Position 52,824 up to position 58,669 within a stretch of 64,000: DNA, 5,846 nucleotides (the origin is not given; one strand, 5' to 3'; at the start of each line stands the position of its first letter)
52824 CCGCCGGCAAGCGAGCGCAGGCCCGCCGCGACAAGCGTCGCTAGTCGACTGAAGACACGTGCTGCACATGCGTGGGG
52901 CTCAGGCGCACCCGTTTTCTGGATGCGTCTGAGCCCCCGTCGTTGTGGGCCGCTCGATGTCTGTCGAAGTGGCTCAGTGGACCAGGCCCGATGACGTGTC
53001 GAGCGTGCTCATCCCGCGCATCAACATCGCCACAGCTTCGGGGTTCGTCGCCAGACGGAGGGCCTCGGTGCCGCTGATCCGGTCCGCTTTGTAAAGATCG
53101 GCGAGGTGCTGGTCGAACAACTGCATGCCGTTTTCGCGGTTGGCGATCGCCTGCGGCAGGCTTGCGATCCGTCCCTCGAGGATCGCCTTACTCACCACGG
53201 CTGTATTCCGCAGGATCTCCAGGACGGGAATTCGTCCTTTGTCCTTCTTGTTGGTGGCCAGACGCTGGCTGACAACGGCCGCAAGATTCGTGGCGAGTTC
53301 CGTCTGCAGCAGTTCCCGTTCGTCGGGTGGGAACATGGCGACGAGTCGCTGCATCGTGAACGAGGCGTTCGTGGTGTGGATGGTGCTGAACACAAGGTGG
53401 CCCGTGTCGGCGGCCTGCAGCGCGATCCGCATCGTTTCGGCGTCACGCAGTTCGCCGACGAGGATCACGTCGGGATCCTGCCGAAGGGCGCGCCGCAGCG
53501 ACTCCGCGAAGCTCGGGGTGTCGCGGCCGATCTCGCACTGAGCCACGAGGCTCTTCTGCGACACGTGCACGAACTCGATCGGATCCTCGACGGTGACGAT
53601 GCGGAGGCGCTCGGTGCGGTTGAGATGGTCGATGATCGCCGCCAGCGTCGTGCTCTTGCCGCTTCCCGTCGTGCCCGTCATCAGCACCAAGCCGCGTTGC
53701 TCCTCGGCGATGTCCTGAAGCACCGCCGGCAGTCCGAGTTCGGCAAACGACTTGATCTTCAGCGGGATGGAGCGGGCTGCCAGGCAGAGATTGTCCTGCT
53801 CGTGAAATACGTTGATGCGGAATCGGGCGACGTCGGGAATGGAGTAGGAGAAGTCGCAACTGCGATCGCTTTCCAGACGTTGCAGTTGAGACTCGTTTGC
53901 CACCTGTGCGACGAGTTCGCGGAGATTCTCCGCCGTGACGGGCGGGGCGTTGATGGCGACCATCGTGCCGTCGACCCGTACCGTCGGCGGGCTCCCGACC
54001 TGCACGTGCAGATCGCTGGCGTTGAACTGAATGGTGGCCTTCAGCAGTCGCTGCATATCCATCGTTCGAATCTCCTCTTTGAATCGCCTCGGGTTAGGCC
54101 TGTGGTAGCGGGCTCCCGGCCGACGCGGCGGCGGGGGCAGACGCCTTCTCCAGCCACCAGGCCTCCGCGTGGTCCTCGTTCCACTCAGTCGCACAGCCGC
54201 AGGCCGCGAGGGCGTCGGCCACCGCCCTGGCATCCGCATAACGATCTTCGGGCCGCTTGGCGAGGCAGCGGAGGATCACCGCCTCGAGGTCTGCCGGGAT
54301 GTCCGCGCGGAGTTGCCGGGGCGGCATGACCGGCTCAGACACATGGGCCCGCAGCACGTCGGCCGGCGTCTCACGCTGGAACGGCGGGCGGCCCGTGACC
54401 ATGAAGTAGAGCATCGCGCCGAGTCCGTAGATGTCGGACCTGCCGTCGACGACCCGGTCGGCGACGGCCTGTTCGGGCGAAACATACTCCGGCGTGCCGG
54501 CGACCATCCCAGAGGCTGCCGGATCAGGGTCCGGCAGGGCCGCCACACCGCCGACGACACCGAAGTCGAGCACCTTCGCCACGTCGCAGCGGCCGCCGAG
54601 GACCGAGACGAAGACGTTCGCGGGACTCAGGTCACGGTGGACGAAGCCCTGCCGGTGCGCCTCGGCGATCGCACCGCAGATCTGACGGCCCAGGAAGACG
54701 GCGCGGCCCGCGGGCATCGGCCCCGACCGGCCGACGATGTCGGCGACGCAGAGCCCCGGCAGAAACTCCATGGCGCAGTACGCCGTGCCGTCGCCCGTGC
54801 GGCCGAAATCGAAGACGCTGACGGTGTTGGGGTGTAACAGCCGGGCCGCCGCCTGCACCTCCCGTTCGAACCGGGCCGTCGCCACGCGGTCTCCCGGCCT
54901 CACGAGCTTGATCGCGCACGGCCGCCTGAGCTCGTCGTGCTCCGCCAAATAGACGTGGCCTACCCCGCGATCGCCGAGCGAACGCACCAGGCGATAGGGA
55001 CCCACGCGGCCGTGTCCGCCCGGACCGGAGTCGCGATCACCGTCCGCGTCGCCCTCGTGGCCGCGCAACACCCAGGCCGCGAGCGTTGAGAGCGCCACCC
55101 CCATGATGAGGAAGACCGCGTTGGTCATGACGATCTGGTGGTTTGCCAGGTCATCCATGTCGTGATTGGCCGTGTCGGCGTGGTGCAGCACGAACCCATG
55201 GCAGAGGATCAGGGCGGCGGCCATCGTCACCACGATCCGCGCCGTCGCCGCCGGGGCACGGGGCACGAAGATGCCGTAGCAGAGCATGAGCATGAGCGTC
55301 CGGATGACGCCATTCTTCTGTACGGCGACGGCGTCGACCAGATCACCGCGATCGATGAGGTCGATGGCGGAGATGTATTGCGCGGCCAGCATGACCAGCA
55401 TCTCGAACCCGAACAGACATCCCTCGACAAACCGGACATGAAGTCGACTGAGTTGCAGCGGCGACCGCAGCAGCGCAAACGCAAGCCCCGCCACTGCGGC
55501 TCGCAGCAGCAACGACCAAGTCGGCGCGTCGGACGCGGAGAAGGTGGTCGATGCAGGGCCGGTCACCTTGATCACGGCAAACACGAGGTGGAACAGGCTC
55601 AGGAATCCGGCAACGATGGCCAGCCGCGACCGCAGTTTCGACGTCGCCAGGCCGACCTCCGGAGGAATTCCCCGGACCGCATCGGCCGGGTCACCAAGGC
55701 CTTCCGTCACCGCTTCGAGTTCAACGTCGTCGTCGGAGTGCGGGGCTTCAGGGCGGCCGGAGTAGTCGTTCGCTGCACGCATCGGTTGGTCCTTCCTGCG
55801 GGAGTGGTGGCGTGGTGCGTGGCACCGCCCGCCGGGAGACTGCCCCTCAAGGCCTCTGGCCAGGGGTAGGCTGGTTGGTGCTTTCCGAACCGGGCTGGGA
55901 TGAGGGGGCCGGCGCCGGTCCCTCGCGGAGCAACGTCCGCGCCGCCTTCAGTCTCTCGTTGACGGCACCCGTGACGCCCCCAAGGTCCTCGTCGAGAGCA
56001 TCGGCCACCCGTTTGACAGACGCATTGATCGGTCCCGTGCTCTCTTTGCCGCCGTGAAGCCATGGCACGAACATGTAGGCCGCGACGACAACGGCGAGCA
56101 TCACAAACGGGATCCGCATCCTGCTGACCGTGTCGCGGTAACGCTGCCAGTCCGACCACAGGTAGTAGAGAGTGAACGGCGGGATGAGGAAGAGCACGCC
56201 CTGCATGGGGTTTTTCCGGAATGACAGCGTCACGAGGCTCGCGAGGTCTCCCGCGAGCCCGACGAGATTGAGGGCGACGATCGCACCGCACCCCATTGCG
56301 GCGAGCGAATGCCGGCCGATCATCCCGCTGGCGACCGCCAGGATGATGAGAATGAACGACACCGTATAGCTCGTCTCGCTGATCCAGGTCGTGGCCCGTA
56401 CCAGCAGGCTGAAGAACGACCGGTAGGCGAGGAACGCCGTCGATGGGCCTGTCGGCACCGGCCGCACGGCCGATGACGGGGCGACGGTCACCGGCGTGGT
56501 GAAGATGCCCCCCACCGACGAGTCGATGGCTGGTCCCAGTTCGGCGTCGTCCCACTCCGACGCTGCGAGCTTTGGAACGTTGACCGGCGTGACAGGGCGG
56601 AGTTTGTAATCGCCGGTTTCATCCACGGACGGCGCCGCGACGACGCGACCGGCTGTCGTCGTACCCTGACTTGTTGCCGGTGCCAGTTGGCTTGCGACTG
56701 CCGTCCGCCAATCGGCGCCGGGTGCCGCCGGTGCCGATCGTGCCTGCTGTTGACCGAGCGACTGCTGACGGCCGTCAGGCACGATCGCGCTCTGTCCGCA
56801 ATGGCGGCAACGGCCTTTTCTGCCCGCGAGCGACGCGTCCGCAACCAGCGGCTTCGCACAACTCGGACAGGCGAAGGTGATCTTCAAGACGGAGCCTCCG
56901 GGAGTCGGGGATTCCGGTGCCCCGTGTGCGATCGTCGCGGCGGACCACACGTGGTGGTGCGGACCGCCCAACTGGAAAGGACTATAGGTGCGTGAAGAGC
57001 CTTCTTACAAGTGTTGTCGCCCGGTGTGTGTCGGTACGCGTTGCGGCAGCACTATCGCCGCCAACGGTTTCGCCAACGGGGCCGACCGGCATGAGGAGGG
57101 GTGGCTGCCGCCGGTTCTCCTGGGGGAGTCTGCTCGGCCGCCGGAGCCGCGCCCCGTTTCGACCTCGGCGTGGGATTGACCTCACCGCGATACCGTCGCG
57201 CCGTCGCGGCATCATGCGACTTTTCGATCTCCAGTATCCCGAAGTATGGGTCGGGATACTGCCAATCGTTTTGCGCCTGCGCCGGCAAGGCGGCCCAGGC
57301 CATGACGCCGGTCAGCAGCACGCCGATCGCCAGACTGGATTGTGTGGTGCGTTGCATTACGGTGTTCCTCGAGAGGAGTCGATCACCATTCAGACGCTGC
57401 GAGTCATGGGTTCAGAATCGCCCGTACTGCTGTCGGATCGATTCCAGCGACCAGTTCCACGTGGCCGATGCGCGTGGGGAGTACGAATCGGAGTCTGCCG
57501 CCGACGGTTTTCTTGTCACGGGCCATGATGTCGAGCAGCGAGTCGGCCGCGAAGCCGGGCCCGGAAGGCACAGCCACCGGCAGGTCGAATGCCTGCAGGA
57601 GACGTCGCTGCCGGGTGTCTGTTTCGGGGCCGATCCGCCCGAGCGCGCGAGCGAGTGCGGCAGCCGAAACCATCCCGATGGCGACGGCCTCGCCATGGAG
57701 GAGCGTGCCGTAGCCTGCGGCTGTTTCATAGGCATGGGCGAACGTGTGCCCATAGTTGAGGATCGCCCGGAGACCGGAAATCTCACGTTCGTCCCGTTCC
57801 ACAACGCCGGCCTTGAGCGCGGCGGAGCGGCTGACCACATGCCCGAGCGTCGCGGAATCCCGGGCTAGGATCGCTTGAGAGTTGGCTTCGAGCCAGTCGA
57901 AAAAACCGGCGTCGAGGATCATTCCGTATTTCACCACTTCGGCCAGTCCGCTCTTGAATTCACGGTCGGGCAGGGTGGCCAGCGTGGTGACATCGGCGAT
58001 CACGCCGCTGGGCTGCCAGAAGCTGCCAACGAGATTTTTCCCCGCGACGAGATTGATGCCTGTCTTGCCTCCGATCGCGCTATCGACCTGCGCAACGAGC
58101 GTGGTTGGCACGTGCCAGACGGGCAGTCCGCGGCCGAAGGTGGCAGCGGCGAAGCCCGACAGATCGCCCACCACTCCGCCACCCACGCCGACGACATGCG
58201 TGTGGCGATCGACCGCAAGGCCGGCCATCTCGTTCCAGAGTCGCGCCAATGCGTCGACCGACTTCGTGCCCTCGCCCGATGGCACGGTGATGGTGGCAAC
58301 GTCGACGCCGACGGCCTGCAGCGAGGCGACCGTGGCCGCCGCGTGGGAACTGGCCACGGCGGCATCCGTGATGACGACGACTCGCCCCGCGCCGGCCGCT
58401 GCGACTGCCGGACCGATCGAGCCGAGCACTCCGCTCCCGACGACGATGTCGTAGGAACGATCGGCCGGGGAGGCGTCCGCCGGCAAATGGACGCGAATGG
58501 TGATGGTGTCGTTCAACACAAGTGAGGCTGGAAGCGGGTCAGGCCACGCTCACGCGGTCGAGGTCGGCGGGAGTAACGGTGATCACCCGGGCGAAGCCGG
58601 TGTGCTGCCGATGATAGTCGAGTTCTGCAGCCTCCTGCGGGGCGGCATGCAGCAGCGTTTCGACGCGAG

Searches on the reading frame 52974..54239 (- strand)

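Call 79: search_protein_families(library=pfam, proteins=[window:52974-54239:-], max_evalue=0.00001)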
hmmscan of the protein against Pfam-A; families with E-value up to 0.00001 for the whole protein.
window:52974-54239:- (421 aa): 1 family
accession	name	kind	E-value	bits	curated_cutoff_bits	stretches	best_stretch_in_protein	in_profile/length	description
PF00437.27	T2SSE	-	4.4e-48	164.2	24.9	1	62-330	12-280/370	Type II/IV secretion system protein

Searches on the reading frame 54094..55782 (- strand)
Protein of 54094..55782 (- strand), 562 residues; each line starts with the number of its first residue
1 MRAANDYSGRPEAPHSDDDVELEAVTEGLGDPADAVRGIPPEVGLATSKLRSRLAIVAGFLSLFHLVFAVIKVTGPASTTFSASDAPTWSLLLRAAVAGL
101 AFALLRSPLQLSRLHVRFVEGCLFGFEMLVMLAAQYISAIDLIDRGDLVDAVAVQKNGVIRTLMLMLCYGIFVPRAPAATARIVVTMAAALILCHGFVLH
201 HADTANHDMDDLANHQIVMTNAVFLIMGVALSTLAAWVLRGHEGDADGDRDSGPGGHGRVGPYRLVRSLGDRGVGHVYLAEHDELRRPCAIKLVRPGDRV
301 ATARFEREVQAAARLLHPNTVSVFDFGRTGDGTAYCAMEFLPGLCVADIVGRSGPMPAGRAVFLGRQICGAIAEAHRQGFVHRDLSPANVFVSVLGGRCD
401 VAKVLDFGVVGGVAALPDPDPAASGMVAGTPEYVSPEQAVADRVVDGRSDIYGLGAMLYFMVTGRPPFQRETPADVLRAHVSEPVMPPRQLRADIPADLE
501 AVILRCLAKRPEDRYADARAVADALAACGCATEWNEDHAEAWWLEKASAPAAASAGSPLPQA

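Call 79: search_protein_families(library=pfam, proteins=[window:54094-55782:-], max_evalue=0.00001)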
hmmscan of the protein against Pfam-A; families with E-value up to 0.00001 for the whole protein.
window:54094-55782:- (562 aa): 2 families
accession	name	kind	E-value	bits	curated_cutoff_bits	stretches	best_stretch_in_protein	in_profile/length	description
PF00069.31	Pkinase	-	9.2e-33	114.2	31.7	1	263-516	1-253/263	Protein kinase domain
PF07714.23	PK_Tyr_Ser-Thr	-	3e-19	69.8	23.1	1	265-515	3-249/258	Protein tyrosine and serine/threonine kinase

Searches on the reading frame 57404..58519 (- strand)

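Call 79: search_protein_families(library=pfam, proteins=[window:57404-58519:-], max_evalue=0.00001)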
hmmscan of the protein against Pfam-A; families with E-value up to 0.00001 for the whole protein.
window:57404-58519:- (371 aa): 4 families
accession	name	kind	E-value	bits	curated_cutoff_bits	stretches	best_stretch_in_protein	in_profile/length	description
PF24621.2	DHQS_C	-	1.6e-46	158.3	27.6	1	191-338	1-144/144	3-dehydroquinate synthase C-terminal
PF01761.26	DHQ_synthase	-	2.8e-42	143.4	24.2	1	77-189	2-114/115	3-dehydroquinate synthase N-terminal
PF00465.25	Fe-ADH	-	6.9e-08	32.7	31.3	1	24-141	3-131/168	Iron-containing alcohol dehydrogenase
PF13685.12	Fe-ADH_2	-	1.5e-07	31.9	28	1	26-181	1-146/149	Iron-containing alcohol dehydrogenase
